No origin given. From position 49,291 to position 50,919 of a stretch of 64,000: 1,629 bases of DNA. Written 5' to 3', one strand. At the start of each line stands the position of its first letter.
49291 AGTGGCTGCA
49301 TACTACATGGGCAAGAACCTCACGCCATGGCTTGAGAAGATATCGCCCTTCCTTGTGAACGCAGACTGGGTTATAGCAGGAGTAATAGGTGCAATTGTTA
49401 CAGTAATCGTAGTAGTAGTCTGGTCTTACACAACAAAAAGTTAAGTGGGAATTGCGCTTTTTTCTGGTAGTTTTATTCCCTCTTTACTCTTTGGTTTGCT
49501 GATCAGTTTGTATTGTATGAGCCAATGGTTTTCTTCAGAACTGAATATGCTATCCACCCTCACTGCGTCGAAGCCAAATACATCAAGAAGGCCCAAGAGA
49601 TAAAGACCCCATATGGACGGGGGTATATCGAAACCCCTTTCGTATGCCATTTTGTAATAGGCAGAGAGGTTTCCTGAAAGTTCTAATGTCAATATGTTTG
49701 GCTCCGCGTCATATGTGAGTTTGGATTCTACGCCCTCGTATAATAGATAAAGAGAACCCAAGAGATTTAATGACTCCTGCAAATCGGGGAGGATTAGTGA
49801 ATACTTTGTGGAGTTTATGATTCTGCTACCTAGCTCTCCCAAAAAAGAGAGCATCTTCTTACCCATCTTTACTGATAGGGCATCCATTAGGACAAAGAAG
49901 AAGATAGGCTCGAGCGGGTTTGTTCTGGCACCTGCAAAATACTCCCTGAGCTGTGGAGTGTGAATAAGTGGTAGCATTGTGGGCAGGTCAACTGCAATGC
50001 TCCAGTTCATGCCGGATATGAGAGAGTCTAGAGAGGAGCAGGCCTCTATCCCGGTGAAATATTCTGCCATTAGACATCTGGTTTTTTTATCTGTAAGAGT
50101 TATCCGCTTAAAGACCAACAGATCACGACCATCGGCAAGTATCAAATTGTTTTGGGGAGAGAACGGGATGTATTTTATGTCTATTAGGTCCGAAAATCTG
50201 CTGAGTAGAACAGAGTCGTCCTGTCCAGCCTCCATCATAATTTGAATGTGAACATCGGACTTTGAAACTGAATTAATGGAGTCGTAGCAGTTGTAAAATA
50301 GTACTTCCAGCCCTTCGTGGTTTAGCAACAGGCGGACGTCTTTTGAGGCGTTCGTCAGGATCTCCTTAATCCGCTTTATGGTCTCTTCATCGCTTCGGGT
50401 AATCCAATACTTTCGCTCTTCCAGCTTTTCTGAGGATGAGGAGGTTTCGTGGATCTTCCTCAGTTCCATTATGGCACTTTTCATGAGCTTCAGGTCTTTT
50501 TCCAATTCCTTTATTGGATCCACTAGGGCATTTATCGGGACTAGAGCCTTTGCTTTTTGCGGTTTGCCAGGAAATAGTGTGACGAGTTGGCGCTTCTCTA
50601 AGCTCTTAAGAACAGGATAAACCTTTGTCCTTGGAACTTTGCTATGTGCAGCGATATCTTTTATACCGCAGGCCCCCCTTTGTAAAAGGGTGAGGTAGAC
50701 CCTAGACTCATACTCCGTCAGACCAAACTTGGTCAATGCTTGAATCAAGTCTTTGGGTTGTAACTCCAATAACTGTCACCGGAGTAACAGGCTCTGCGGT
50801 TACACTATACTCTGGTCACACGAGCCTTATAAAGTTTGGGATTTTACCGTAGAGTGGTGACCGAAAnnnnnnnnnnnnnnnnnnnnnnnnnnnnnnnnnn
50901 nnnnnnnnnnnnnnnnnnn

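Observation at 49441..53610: cdvB–cdvB–cdvC cluster without cdvA, divergent from a 442-aa TrmB-family protein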

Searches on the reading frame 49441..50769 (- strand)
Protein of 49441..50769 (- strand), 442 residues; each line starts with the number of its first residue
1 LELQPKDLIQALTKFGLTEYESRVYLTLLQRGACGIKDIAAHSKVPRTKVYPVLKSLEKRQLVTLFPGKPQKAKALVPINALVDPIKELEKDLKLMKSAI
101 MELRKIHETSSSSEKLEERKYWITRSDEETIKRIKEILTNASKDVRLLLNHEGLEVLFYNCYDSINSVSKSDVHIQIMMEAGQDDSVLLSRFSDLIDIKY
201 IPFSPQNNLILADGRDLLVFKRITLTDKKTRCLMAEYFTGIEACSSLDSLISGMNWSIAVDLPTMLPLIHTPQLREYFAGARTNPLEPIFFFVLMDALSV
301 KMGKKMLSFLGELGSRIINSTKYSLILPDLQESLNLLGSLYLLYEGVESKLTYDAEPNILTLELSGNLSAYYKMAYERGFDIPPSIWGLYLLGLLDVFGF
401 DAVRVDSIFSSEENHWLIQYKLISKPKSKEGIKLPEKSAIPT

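Call 3: search_protein_families(library=pfam, proteins=[window:49441-50769:-], max_evalue=0.01)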
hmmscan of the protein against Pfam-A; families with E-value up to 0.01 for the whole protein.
window:49441-50769:- (442 aa): 4 families
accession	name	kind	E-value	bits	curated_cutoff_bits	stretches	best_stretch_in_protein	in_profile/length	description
PF01978.25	TrmB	-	1.6e-18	66.8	25.6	1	12-76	1-65/68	Sugar-specific transcriptional regulator TrmB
PF11495.14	Regulator_TrmB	-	0.00068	19.4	22.2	1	122-230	3-105/233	Archaeal transcriptional regulator TrmB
PF09339.16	HTH_IclR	-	0.0007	19.8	22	1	30-64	15-49/52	IclR helix-turn-helix domain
PF01047.28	MarR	-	0.0015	18.8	24.6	1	23-64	7-48/59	MarR family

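Call 4: search_protein_families(library=ncbifam, proteins=[window:49441-50769:-], max_evalue=0.01)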
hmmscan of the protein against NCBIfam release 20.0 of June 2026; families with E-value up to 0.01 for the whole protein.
window:49441-50769:- (442 aa): 6 families
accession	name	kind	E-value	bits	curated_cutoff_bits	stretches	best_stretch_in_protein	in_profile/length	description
NF047390.1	TransRegTrmBL1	equivalog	1.4e-19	70.3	650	1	6-157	4-149/341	HTH-type sugar sensing transcriptional regulator TrmBL1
NF040851.1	tran_reg_TrmB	equivalog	5.4e-19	68.5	600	1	1-238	1-221/338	HTH-type sugar-sensing transcriptional regulator TrmB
NF041141.1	tran_reg_TrmBL2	equivalog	1.9e-11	44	530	1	13-179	12-180/264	HTH-type transcriptional regulator TrmBL2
NF047392.1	TransRegTrmBHalo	equivalog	1e-10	41.2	500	1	8-151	9-141/349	HTH-type sugar sensing transcriptional regulator TrmB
TIGR01884.1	cas_HTH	subfamily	0.0074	15.7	60.2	0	5-72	128-195/202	CRISPR-associated CARF protein Csa3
NF053606.1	Sta1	subfamily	0.0094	16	80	0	15-64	16-65/100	Sta1 family transcriptional regulator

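Call 6: find_homologous_proteins(query=window:49441-50769:-, max_evalue=0.001)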
Query window:49441-50769:- (442 aa): 71 proteins with E <= 0.001 among 8000 candidates.
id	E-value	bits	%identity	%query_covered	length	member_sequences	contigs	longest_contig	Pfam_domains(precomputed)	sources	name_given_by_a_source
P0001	5.7e-273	923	93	100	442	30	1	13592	PF01978.26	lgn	-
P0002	8.1e-263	890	89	100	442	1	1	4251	PF01978.26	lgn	-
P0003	4.1e-253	858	86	100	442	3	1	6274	PF01978.26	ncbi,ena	-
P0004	9.6e-245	830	83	98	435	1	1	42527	PF01978.26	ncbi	-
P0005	1.4e-242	823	81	100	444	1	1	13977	PF01978.26,PF11495.15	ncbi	ncbi:MAG: TrmB family transcriptional regulator [Candidatus Methanomethylicaceae archaeon]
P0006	1.1e-221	754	77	98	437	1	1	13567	PF01978.26,PF11495.15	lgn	-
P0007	1.2e-166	573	58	100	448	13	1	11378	PF01978.26,PF11495.15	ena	-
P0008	3.4e-160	552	56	100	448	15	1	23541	PF01978.26,PF11495.15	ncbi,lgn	-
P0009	3.1e-159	548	56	100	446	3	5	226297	PF01978.26,PF11495.15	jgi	-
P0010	2.3e-156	539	56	100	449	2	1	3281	PF01978.26,PF11495.15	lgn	-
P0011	2.2e-150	519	53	99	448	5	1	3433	PF01978.26,PF11495.15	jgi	jgi:sugar-specific transcriptional regulator TrmB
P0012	8.8e-150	517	52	100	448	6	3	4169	PF01978.26,PF11495.15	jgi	-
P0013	1.3e-147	510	52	100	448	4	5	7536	PF01978.26,PF11495.15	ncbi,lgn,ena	-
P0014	2.0e-147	509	52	100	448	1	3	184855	PF01978.26,PF11495.15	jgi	jgi:sugar-specific transcriptional regulator TrmB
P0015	3.0e-146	506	52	99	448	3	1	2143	PF01978.26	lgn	-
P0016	3.7e-146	505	52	100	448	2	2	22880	PF01978.26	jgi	jgi:sugar-specific transcriptional regulator TrmB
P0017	4.3e-146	505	54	97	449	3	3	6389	PF01978.26,PF11495.15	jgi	-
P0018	2.7e-145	502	51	100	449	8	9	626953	PF01978.26,PF11495.15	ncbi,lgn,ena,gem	ncbi:MAG: helix-turn-helix domain-containing protein [Candidatus Methanomethylicaceae archaeon]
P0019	3.9e-145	502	53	100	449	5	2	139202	PF01978.26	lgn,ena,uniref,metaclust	uniref:TrmB family transcriptional regulator n=1 Tax=Candidatus Methanomethylicus mesodigestus TaxID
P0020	5.6e-144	498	51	99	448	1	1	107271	PF01978.26,PF11495.15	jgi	jgi:sugar-specific transcriptional regulator TrmB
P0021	5.6e-144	498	52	98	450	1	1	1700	PF01978.26,PF11495.15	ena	-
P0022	6.9e-144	498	54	95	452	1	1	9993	PF01978.26,PF11495.15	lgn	-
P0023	8.8e-144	497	52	100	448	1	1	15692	PF01978.26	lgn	-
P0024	1.4e-143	497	50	100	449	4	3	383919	PF01978.26,PF11495.15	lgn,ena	-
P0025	5.1e-142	492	54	93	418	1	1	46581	PF01978.26,PF11495.15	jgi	jgi:sugar-specific transcriptional regulator TrmB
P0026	2.6e-136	473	51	93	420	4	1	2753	PF01978.26,PF11495.15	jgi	jgi:sugar-specific transcriptional regulator TrmB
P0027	9.7e-136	471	52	96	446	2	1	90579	PF01978.26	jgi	-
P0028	2.9e-135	469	52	97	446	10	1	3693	PF01978.26,PF11495.15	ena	-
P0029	3.0e-133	463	49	96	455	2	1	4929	PF01978.26,PF11495.15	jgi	-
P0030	2.9e-132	460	49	100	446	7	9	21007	PF01978.26,PF11495.15,PF08221.18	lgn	-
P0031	1.9e-131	457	50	97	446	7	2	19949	PF01978.26,PF11495.15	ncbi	ncbi:MAG: helix-turn-helix domain-containing protein [Candidatus Methanosuratincola sp.]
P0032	2.7e-129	450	49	98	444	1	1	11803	PF01978.26,PF11495.15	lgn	-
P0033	1.4e-128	447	50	96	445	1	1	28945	PF01978.26,PF08221.18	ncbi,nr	ncbi:MAG: helix-turn-helix domain-containing protein [Candidatus Verstraetearchaeota archaeon]|nr:he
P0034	4.4e-128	446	49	96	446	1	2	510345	PF01978.26,PF11495.15,PF08221.18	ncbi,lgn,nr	ncbi:MAG: hypothetical protein H5T33_03315 [Candidatus Methanosuratus sp.]|nr:hypothetical protein [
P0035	7.0e-128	445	45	98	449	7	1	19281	PF01978.26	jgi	-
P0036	7.6e-127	442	46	96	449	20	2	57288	PF01978.26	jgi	jgi:sugar-specific transcriptional regulator TrmB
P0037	1.5e-120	421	47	96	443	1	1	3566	PF01978.26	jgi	jgi:sugar-specific transcriptional regulator TrmB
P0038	4.7e-119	416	46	97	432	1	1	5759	PF01978.26,PF11495.15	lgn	-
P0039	5.5e-115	403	46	97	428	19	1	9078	PF01978.26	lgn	-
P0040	9.1e-104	366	46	97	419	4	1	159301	PF01978.26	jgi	-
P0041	1.5e-50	190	29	93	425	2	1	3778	PF01978.26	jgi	-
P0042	1.3e-20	92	31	50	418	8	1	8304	PF01978.26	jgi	-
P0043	4.3e-20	90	29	53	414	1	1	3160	PF01978.26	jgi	-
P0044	5.6e-20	90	33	39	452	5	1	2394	PF01978.26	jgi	jgi:sugar-specific transcriptional regulator TrmB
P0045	6.4e-20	89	33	39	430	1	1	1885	PF01978.26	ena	-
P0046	8.6e-20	89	33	39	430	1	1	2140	PF01978.26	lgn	-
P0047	1.4e-19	88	34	39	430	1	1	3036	PF01978.26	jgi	jgi:sugar-specific transcriptional regulator TrmB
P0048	1.6e-19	88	30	51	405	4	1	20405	PF01978.26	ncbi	ncbi:MAG: helix-turn-helix domain-containing protein [Nitrososphaeria archaeon]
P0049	2.3e-19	88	33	39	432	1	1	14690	PF01978.26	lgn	-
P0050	2.8e-19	87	30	50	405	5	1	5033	PF01978.26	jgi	jgi:sugar-specific transcriptional regulator TrmB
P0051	3.2e-19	87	32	39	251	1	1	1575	PF01978.26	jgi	jgi:sugar-specific transcriptional regulator TrmB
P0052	3.5e-19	87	26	89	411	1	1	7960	PF01978.26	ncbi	-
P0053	4.1e-19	87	34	39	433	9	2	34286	PF01978.26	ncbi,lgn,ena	-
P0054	4.1e-19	87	33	39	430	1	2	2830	PF01978.26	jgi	jgi:sugar-specific transcriptional regulator TrmB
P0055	7.1e-19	86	32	39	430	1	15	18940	PF01978.26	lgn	-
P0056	7.3e-19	86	33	39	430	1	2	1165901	PF01978.26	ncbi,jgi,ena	jgi:sugar-specific transcriptional regulator TrmB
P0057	9.6e-19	86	33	39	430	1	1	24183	PF01978.26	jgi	jgi:sugar-specific transcriptional regulator TrmB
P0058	1.4e-18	85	31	39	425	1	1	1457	PF01978.26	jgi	-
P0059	1.6e-18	85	33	39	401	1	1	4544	PF01978.26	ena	-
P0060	2.4e-18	84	33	39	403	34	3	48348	PF01978.26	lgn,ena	-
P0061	2.6e-18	84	32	39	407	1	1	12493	PF01978.26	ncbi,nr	ncbi:MAG: hypothetical protein OK455_07455 [Thaumarchaeota archaeon]|nr:hypothetical protein [Nitros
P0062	5.8e-18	83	31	39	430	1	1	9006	PF01978.26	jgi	jgi:sugar-specific transcriptional regulator TrmB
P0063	6.5e-17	80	30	39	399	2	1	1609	PF01978.26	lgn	-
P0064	5.4e-16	77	25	48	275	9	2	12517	PF01978.26,PF11495.15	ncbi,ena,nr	ncbi:MAG TPA: helix-turn-helix domain-containing protein [Candidatus Saccharimonadales bacterium]|nr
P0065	6.4e-16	76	32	39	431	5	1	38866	PF01978.26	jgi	-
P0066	7.0e-16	76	24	94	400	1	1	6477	PF01978.26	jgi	jgi:sugar-specific transcriptional regulator TrmB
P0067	6.1e-14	70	24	48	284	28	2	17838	PF01978.26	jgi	-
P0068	1.5e-12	65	31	39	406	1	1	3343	PF01978.26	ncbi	-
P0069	4.6e-9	54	38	26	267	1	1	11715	PF01978.26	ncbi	-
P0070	8.3e-9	53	30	32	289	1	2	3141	PF01978.26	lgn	-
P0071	4.7e-8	50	31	33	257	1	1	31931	PF01978.26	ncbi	-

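Call 9: find_related_loci(query=A1, collection=genome_contigs, flank=10000)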
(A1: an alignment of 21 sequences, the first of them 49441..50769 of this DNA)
Query A1 (442 aa) in genome_contigs; peptide patterns used: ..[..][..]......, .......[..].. (x = any residue, [..] = any of these).
163 stretches matched a pattern; 152 encode a relative of the query (tblastn E <= 1e-3); the best 80 are kept; 80 distinct loci.
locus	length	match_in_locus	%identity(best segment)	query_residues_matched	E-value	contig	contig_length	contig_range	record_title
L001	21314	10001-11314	94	5-442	0e+0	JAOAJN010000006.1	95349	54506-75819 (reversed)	MAG: Candidatus Methanomethyliaceae archaeon isolate SKW203 NODE_6_length_95349_cov_15.602444, whole genome shotgun sequ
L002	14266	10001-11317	93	4-442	0e+0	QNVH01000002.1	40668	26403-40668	MAG: Candidatus Methanomethylicota archaeon isolate WYZ-LMO10 Verstraetearchaeota_archaeon_WYZ-LMO10_contig-2, whole gen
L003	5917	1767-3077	90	6-442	0e+0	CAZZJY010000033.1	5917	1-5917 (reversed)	MAG TPA_asm: uncultured Nitrososphaerota archaeon isolate binchicken_co25_125 genome assembly, contig: k141_149685, whol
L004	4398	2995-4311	86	4-442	0e+0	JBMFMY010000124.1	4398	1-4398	MAG: Candidatus Methanomethylicaceae archaeon isolate KM4337-33 NODE_124_length_4398_cov_3.020597, whole genome shotgun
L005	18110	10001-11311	84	6-442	0e+0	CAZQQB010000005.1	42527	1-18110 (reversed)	MAG TPA_asm: uncultured Nitrososphaerota archaeon isolate binchicken_co40_19 genome assembly, contig: NODE_701_length_42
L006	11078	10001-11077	92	6-364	0e+0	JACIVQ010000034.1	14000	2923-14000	MAG: Candidatus Methanomethylicales archaeon isolate MAG-3 Methanomethyliales_A3_bin1_Scaffold_34, whole genome shotgun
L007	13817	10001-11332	52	1-440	1e-157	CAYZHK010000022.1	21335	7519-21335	MAG TPA_asm: uncultured Nitrososphaerota archaeon isolate SRP098346_co1_232 genome assembly, contig: NODE_2283_length_21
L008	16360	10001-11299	56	6-440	2e-155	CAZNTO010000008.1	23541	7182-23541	MAG TPA_asm: uncultured Nitrososphaerota archaeon isolate binchicken_co376_150 genome assembly, contig: NODE_1922_length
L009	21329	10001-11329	56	1-441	3e-154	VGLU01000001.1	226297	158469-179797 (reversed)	MAG: Candidatus Methanomethylicota archaeon isolate M_DeepCast_400m_m2_128 M_DeepCast_400m_m2_128_Ga0194112_10000019, wh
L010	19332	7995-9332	51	1-441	5e-145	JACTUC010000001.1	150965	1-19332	MAG: Candidatus Methanomethyliaceae archaeon isolate SPRUCE.2016.3.metabat2.33 SPRUCE.2016.3_scaffold_67, whole genome s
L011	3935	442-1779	53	1-441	3e-148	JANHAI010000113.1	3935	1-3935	MAG: Candidatus Methanomethylicia archaeon isolate LCB019-004 scaffold_37656_c1, whole genome shotgun sequence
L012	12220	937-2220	52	1-425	2e-141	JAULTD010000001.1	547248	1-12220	MAG: Candidatus Methanomethylicaceae archaeon GD_Cm_T35_P0_bin.15 NODE_6_length_547248_cov_17.200923, whole genome shotg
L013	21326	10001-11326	51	1-440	4e-135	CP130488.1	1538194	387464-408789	MAG: Candidatus Methanosuratincola petrocarbonis isolate LWZ-6 chromosome, complete genome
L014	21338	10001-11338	46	1-441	1e-133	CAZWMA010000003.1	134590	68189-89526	MAG TPA_asm: uncultured Nitrososphaerota archaeon isolate binchicken_co220_99 genome assembly, contig: NODE_32_length_13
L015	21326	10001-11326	45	1-435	2e-130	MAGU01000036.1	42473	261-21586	MAG: Candidatus Methanomethylicus oleisabuli isolate V3 V3_s34, whole genome shotgun sequence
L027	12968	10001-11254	21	12-425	5e-32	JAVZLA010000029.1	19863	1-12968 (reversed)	MAG: Thermoprotei archaeon isolate DRTY-6_201907_bins_33 DRTY-6_201907_bins_33_scaffold_29, whole genome shotgun sequenc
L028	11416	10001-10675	37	11-236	6e-26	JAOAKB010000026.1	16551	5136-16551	MAG: Nitrososphaeria archaeon isolate SKW303 NODE_26_length_16551_cov_7.416110, whole genome shotgun sequence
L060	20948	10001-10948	23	8-321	1e-18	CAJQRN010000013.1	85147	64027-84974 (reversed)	MAG: uncultured Candidatus Nitrosopumilus sp. isolate RIS_SAG_04 genome assembly, contig: c_000000000337, whole genome s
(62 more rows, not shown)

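Call 27: predict_structure(alignment_id=A2)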
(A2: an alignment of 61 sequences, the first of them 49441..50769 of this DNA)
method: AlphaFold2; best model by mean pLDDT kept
length: 442 residues; sequences in the alignment: 61
mean_pLDDT: 83.6   pTM: 0.56
mean pLDDT of the five models: 83.6, 83.5, 83.4, 81.7, 81.2
residues with pLDDT >= 90: 193; 70-90: 188; 50-70: 46; < 50: 15
segments of 3 or more residues with pLDDT < 50: 429-431, 435-442
pLDDT, mean of each block of 10 residues (from residue 1): 73 86 91 89 90 90 84 81 74 83 69 54 88 94 92 94 92 90 87 87 87 91 82 87 72 62 82 69 76 94 90 88 81 90 85 93 92 95 93 92 94 94 73 40 33
secondary structure, 60 per line:
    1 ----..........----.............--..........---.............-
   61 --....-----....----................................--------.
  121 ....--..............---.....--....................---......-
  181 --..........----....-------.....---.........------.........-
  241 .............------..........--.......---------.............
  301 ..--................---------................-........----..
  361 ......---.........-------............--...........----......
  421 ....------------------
elements in order: H5-14 H19-31 H36-43 H47-59 E63-66 E72-75 H80-111 E120-124 H127-140 E144-148 H151-170 E174-179 H183-192 E197-200 E208-212 E216-224 E231-239 H241-253 H262-269 H272-278 H288-302 H305-320 H330-345 E347-354 E359-366 H370-378 H386-397 E400-410 E415-424

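Call 30: fold_search(model_id=the predicted structure, library=pdb)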
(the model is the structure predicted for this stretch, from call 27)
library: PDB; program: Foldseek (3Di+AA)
matches with E <= 10: 1551; with E <= 0.001: 34
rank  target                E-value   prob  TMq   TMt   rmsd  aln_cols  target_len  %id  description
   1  5bpd_D                1.8e-15  1.00  0.24  0.39  22.4       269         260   20  Structure of TrmBL2, an archaeal chromatin protein, shows a novel mode of DNA binding. (released 2015-09-02)
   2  5bpd_B                4.4e-15  1.00  0.27  0.42  13.9       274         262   19  Structure of TrmBL2, an archaeal chromatin protein, shows a novel mode of DNA binding. (released 2015-09-02)
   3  5bpd_C                4.6e-15  1.00  0.25  0.40  22.6       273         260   20  Structure of TrmBL2, an archaeal chromatin protein, shows a novel mode of DNA binding. (released 2015-09-02)
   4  5box_A                2.0e-14  1.00  0.27  0.41  13.4       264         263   18  Structure of TrmBL2, an archaeal chromatin protein, shows a novel mode of DNA binding. (released 2015-09-02)
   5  5bqt_A                2.6e-14  1.00  0.28  0.44  14.8       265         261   18  Structure of TrmBL2, an archaeal chromatin protein, shows a novel mode of DNA binding. (released 2015-09-02)
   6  5bpi_D                2.6e-14  1.00  0.25  0.41  22.1       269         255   18  Structure of TrmBL2, an archaeal chromatin protein, shows a novel mode of DNA binding. (released 2015-09-02)
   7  5bpi_C                3.4e-14  1.00  0.25  0.41  22.4       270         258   18  Structure of TrmBL2, an archaeal chromatin protein, shows a novel mode of DNA binding. (released 2015-09-02)
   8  5bqt_B                9.8e-14  1.00  0.27  0.44  14.8       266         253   21  Structure of TrmBL2, an archaeal chromatin protein, shows a novel mode of DNA binding. (released 2015-09-02)
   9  3qph_A                1.2e-11  1.00  0.26  0.33  24.3       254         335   22  The three-dimensional structure of TrmB, a global transcriptional regulator of the hyperthermophilic archaeon Pyrococc (released 2012-05-30)
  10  2f5t_X                3.5e-07  1.00  0.25  0.45   4.1       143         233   17  Crystal Structure of the sugar binding domain of the archaeal transcriptional regulator TrmB (released 2006-02-21)
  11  4urj_B                1.5e-06  1.00  0.26  0.59   5.2       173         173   13  Crystal structure of human BJ-TSA-9 (released 2014-10-01)
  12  4urj_D                4.0e-06  1.00  0.25  0.58   5.4       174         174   14  Crystal structure of human BJ-TSA-9 (released 2014-10-01)
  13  4urj_C                4.5e-06  1.00  0.25  0.59   5.2       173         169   14  Crystal structure of human BJ-TSA-9 (released 2014-10-01)
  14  5qhm                  7.0e-06  1.00  0.23  0.56   5.2       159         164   12  PanDDA analysis group deposition of models with modelled events (e.g. bound ligands) -- Crystal Structure of human FAM83 (released 2018-12-19)
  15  7e0m_A                8.2e-06  1.00  0.23  0.27   6.3       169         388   16  Crystal structure of phospholipase D (released 2021-12-22)
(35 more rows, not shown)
